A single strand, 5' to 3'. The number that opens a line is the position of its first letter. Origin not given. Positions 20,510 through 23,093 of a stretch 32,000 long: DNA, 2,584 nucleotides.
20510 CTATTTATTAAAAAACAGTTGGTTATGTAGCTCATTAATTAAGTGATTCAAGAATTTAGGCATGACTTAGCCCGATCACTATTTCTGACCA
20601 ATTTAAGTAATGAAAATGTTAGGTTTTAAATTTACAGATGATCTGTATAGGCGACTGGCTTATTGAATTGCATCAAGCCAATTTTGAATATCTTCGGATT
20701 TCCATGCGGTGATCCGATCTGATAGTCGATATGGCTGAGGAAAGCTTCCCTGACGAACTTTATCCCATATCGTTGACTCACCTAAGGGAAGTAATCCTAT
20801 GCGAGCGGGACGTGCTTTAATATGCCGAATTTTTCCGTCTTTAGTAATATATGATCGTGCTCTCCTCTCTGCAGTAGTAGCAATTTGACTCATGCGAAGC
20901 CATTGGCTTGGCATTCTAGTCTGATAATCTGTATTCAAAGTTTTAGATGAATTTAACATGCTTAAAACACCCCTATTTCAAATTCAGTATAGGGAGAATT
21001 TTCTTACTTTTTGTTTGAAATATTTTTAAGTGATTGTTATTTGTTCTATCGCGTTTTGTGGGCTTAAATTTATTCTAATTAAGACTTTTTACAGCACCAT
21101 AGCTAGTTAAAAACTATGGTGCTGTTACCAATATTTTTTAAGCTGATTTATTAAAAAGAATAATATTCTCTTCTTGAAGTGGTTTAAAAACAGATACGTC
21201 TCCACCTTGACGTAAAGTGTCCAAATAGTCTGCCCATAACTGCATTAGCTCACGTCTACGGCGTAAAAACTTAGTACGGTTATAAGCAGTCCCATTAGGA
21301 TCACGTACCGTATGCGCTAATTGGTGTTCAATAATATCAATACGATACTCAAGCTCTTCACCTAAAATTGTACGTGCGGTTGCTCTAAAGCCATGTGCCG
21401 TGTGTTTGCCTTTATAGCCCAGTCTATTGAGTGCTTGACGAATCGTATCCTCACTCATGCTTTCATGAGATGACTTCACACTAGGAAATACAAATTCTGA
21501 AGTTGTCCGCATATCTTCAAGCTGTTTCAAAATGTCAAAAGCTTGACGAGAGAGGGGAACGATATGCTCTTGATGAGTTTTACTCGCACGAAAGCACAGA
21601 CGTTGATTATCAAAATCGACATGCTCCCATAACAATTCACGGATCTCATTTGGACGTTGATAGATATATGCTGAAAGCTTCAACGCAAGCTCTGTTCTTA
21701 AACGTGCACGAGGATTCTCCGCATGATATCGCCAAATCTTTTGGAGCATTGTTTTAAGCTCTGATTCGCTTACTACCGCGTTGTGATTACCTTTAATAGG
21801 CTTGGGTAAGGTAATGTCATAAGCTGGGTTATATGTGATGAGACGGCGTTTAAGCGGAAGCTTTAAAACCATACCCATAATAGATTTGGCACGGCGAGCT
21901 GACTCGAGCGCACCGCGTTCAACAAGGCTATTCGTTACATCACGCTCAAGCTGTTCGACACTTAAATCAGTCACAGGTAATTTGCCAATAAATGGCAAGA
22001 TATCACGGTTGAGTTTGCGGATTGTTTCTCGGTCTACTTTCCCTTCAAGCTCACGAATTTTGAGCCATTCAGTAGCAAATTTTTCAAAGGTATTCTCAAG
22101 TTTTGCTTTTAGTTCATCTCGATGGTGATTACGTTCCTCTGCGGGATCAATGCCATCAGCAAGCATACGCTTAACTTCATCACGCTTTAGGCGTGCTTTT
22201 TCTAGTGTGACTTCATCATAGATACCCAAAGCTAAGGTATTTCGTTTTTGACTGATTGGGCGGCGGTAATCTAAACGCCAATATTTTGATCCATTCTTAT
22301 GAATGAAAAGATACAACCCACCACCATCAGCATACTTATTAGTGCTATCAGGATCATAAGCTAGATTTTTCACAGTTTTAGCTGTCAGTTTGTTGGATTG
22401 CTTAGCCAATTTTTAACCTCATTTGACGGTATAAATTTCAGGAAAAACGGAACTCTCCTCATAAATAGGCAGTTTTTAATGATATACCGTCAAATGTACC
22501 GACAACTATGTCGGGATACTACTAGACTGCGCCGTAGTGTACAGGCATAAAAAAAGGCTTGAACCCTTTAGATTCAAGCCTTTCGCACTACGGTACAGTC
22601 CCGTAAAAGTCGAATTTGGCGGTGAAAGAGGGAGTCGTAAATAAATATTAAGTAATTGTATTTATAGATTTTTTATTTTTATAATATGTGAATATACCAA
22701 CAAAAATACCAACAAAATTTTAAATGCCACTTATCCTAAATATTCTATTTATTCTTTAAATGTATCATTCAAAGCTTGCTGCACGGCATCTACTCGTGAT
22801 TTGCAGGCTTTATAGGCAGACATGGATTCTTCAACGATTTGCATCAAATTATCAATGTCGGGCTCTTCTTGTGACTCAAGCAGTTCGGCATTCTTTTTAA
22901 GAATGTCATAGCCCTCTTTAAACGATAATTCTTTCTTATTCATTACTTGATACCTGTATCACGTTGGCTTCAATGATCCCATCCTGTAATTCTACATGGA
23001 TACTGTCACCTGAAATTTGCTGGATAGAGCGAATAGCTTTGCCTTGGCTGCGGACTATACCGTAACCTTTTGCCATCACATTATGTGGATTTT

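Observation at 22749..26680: Coupled four-gene cassette, NA37-like / multi-TM protein / XseA / XseB, at the edge of a mobile element: candidate undescribed defence or anti-MGE system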

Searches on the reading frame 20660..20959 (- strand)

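Call 5: search_protein_families(library=pfam, proteins=[window:20660-20959:-], max_evalue=0.1)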
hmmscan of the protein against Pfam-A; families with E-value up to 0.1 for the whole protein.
window:20660-20959:- (99 aa): 3 families
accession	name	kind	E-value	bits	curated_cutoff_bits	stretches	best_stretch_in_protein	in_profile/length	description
PF05930.18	Phage_AlpA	-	7.1e-08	32.6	21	1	52-95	8-51/51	Prophage CP4-57 regulatory protein (AlpA)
PF10262.15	Rdx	-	0.072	13.7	22.6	1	60-84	49-73/74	Rdx family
PF25581.1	AsqO_C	-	0.08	13.5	27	1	26-79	25-78/131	AsqO-like, C-terminal domain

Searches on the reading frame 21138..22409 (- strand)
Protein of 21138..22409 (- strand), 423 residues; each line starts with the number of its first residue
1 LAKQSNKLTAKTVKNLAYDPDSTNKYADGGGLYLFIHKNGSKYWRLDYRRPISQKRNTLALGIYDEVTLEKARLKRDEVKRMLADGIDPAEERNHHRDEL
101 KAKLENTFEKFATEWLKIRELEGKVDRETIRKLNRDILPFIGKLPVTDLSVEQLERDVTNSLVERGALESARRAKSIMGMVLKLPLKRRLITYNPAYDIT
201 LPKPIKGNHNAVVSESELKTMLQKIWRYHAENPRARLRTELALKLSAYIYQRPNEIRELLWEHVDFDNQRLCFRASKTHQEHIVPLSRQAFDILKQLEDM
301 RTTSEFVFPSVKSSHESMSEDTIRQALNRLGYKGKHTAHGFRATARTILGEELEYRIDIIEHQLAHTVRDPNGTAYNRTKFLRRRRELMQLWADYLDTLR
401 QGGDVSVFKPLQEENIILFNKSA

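Call 5: search_protein_families(library=pfam, proteins=[window:21138-22409:-], max_evalue=0.1)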
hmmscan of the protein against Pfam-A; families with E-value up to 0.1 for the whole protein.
window:21138-22409:- (423 aa): 6 families
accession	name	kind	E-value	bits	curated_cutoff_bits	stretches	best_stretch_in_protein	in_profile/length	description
PF13356.12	Arm-DNA-bind_3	-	1.8e-25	89.3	27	1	8-94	1-81/83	Arm DNA-binding domain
PF00589.27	Phage_integrase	-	6.4e-18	65.6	27.1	1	233-367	18-157/172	Phage integrase family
PF22022.2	Phage_int_M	-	1.3e-12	48.3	27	1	108-199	1-93/96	Phage integrase central domain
PF14659.12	Phage_int_SAM_3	-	0.032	14.9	22.6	0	107-156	1-52/58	Phage integrase, N-terminal SAM-like domain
PF02563.21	Poly_export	-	0.046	14.3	28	0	138-164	39-64/77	Polysaccharide biosynthesis/export protein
PF09304.16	Cortex-I_coil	-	0.1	13.3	60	0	74-126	37-89/107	Cortexillin coiled-coil region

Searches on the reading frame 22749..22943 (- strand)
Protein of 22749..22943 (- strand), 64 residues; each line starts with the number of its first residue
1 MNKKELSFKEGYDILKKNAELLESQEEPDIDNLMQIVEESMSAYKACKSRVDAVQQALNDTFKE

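Call 5: search_protein_families(library=pfam, proteins=[window:22749-22943:-], max_evalue=0.1)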
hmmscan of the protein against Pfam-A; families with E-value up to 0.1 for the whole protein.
window:22749-22943:- (64 aa): 3 families
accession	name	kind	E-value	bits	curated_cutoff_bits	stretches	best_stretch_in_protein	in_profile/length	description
PF02609.21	Exonuc_VII_S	-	0.00056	20.3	24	1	12-58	5-50/52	Exonuclease VII small subunit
PF15469.12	Sec5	-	0.011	14.4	22.7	1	12-59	53-100/837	Exocyst complex component Sec5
PF07200.18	Mod_r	-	0.043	14.3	30.1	1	13-62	37-88/146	Modifier of rudimentary (Mod(r)) protein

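Call 6: search_protein_families(library=padloc, proteins=[window:22749-22943:-], max_evalue=0.1)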
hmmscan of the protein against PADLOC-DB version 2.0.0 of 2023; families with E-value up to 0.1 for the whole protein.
window:22749-22943:- (64 aa): 0 families

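Call 7: search_protein_families(library=ncbifam, proteins=[window:22749-22943:-], max_evalue=0.01)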
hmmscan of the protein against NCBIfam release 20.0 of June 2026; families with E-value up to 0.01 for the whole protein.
window:22749-22943:- (64 aa): 2 families
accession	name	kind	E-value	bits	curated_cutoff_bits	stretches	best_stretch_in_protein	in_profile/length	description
NF045605.1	xseB_Acin_var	exception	1.3e-29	102.2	40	1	7-64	2-59/59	exodeoxyribonuclease VII small subunit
TIGR01280.1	xseB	equivalog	0.00082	19.4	35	1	7-60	1-53/57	exodeoxyribonuclease VII small subunit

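Call 8: search_protein_families(library=phrogs, proteins=[window:22749-22943:-], max_evalue=0.01)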
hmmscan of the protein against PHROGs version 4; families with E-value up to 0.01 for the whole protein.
window:22749-22943:- (64 aa): 0 families
